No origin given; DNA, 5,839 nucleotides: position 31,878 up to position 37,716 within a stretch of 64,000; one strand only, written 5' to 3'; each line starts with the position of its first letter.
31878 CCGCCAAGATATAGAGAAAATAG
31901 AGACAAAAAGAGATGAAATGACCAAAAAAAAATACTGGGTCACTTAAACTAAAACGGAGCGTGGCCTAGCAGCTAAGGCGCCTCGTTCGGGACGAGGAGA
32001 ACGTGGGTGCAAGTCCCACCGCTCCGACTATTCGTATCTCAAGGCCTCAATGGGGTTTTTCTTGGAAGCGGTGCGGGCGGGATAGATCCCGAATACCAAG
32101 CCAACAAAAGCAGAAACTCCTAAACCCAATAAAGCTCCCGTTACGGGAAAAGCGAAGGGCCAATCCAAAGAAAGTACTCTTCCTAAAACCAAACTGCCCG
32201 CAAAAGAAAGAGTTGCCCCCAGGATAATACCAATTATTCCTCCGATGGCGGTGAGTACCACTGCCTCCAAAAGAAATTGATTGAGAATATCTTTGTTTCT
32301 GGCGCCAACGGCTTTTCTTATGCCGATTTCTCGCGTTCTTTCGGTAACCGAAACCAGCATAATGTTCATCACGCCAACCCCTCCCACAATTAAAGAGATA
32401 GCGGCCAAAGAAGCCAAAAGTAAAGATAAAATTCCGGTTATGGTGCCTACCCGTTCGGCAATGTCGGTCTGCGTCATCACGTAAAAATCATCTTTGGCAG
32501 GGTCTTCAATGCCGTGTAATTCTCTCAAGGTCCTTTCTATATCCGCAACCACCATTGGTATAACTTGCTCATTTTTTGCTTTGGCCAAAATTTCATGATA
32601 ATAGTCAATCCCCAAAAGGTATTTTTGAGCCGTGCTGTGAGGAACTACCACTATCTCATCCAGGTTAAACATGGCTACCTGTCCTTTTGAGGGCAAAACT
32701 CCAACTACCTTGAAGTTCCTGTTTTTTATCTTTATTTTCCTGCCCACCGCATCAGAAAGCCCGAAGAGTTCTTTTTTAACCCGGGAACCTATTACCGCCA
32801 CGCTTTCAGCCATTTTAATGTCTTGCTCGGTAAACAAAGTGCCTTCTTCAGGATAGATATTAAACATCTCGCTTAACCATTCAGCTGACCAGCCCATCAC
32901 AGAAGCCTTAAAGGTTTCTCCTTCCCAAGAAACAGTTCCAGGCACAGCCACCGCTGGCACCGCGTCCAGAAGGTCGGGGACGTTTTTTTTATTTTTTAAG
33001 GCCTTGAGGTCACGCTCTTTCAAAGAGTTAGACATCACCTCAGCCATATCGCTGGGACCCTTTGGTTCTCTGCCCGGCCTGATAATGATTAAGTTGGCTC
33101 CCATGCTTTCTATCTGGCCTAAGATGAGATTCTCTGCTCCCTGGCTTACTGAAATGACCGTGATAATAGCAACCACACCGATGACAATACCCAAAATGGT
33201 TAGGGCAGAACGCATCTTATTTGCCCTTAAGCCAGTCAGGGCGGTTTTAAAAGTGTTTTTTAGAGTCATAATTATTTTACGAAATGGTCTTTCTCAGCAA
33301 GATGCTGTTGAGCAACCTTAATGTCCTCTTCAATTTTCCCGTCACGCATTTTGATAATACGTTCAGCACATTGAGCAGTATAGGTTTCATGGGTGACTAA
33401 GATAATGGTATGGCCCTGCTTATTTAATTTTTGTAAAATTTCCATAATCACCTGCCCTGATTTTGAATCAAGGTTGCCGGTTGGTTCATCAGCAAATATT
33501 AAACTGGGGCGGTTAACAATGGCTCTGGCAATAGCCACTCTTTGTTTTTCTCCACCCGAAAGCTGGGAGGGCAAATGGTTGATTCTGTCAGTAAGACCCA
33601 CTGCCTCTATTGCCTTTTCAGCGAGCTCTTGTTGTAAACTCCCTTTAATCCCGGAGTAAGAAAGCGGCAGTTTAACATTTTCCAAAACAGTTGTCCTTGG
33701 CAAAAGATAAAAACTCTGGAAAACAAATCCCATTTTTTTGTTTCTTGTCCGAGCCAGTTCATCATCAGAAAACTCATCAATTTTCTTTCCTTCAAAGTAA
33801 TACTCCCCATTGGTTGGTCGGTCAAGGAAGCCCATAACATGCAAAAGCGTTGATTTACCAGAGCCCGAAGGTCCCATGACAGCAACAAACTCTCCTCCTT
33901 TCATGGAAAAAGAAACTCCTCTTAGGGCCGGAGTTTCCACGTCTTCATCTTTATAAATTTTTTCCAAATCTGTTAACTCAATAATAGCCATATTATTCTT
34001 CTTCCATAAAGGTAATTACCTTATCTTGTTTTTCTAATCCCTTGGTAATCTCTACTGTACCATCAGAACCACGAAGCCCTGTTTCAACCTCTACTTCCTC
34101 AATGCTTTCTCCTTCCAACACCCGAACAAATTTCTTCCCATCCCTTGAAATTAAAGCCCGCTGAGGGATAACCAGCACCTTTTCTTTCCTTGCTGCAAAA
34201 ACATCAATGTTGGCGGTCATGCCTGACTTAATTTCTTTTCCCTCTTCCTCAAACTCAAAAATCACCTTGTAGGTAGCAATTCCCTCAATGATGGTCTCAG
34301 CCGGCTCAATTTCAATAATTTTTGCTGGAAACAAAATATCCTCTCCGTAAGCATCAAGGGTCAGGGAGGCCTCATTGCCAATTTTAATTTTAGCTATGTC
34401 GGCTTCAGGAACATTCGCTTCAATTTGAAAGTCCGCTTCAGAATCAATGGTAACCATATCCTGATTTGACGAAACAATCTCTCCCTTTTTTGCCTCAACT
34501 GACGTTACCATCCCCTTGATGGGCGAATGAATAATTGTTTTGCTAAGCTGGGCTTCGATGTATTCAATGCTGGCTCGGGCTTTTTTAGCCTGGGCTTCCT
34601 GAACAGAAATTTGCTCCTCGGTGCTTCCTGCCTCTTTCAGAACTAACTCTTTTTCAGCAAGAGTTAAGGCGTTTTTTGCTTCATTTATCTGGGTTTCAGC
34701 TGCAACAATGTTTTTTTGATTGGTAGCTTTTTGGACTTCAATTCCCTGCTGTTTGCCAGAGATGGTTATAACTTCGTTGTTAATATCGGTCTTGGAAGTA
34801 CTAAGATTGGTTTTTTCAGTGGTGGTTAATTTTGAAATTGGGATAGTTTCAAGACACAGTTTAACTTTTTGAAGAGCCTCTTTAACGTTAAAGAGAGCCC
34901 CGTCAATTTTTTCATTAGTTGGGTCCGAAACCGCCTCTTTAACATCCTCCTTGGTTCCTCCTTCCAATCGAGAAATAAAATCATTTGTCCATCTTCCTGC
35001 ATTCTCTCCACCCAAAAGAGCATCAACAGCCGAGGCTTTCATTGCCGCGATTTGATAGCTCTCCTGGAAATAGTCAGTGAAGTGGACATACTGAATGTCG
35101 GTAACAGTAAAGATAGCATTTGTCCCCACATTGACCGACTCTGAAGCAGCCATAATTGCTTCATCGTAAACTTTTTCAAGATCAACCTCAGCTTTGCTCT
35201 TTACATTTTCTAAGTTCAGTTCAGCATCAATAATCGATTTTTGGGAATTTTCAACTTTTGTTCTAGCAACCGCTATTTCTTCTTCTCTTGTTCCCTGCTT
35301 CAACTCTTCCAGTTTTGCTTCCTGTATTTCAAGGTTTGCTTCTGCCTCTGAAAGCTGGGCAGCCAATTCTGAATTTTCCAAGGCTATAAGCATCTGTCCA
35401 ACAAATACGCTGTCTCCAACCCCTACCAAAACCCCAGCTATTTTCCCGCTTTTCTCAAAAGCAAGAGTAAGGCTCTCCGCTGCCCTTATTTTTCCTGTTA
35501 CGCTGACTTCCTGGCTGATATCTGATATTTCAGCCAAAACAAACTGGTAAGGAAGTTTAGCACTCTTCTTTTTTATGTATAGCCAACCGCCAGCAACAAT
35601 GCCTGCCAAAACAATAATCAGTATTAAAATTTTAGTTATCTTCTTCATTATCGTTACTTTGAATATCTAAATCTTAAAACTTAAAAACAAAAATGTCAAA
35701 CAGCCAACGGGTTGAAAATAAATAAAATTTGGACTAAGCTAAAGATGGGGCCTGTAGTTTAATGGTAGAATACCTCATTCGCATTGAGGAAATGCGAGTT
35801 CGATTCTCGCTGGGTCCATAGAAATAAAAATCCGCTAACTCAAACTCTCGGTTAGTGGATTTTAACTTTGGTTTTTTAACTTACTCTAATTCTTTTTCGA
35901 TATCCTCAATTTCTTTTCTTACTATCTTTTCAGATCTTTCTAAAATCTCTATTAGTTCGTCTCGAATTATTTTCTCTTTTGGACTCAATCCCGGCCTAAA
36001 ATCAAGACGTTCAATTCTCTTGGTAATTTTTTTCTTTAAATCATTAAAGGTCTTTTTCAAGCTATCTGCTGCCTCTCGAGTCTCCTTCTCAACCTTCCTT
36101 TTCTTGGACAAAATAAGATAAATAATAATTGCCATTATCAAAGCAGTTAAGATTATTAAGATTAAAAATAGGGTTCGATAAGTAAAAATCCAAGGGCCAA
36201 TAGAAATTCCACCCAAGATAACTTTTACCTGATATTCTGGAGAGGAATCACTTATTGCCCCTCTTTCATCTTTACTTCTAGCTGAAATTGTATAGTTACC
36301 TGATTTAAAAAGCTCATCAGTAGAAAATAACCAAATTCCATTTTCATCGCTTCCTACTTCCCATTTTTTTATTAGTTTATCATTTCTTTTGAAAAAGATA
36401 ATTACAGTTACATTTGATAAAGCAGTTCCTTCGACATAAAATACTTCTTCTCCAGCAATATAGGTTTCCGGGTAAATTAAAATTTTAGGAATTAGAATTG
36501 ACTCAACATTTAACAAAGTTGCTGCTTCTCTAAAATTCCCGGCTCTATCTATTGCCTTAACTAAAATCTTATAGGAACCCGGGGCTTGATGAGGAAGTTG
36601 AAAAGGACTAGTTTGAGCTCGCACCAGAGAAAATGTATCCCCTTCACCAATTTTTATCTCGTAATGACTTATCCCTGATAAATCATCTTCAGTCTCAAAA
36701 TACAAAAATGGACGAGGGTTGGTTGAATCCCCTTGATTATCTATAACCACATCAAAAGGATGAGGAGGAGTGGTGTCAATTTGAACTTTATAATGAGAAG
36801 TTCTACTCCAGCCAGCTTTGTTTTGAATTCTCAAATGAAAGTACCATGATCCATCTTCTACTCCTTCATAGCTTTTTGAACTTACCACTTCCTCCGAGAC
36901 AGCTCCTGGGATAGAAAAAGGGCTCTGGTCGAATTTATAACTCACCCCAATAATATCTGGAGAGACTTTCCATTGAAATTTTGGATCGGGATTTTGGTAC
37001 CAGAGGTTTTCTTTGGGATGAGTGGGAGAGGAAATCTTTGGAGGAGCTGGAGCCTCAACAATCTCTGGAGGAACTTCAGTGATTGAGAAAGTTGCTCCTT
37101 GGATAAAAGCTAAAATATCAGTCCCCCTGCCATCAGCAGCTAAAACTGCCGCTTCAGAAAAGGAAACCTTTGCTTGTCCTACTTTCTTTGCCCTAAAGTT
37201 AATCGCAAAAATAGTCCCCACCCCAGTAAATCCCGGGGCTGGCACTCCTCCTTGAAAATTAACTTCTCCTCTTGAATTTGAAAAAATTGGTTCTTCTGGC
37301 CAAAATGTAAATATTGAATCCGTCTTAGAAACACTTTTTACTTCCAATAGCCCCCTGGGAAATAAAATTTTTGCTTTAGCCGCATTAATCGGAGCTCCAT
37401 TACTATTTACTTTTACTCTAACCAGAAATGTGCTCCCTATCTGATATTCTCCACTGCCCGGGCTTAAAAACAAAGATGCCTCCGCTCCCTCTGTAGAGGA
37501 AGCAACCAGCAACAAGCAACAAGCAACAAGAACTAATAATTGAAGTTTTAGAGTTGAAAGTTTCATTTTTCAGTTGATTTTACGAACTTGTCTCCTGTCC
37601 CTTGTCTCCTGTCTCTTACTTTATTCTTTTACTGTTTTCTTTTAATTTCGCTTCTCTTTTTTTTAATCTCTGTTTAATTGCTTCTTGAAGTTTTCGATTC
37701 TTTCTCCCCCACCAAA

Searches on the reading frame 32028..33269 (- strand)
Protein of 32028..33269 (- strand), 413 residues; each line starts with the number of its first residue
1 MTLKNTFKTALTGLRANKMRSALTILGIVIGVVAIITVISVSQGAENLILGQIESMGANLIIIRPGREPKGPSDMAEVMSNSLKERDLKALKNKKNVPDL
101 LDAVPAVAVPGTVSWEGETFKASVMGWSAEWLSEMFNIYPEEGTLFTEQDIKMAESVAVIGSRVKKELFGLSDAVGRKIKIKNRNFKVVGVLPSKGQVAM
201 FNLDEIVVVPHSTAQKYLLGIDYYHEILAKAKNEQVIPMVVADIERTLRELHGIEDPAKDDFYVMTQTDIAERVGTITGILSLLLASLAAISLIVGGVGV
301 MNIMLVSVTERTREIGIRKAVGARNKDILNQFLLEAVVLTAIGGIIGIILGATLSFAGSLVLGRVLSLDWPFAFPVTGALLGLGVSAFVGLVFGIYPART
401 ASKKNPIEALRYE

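Call 52: search_protein_families(library=pfam, proteins=[window:32028-33269:-], max_evalue=0.0001)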
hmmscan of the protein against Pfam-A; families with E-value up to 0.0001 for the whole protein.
window:32028-33269:- (413 aa): 2 families
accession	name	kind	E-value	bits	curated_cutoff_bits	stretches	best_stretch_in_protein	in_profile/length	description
PF12704.14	MacB_PCD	-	7.2e-43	147.7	27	1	21-246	1-206/207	MacB-like periplasmic core domain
PF02687.27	FtsX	-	1.8e-19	70.4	25.5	1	287-406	2-120/120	FtsX-like permease C-terminal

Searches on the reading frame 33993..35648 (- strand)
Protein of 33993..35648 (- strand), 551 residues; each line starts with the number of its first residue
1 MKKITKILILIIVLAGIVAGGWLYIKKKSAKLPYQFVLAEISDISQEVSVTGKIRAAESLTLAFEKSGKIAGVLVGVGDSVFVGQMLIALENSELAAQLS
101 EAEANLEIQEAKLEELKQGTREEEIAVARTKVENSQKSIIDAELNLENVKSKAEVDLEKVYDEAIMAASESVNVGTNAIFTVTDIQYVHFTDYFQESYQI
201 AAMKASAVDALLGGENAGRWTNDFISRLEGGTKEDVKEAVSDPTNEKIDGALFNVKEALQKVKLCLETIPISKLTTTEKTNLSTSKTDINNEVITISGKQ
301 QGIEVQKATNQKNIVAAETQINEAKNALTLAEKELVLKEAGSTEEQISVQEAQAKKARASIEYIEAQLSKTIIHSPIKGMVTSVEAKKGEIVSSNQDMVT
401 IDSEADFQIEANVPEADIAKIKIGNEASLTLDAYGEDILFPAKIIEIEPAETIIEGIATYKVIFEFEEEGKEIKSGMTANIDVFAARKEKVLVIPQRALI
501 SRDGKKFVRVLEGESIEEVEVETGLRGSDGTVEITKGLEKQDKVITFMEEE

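Call 52: search_protein_families(library=pfam, proteins=[window:33993-35648:-], max_evalue=0.0001)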
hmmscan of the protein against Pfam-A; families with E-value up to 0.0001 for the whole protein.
window:33993-35648:- (551 aa): 3 families
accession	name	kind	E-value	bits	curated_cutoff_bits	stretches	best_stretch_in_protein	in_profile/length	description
PF16576.10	HlyD_D23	-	3.6e-14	53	30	1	339-479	78-214/214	Barrel-sandwich domain of CusB or HlyD membrane-fusion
PF13437.12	HlyD_3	-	3.7e-14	53.8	22.2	1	373-476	2-106/106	HlyD family secretion protein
PF00364.28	Biotin_lipoyl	-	2.6e-05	24.4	22.1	0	65-91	12-37/73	Biotin-requiring enzyme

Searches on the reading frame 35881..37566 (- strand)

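Call 52: search_protein_families(library=pfam, proteins=[window:35881-37566:-], max_evalue=0.0001)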
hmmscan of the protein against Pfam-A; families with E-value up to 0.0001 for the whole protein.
window:35881-37566:- (561 aa): 1 family
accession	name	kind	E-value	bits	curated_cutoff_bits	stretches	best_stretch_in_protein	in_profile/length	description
PF19077.6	Big_13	-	8.9e-13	49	27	0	377-449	32-100/102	Bacterial Ig-like domain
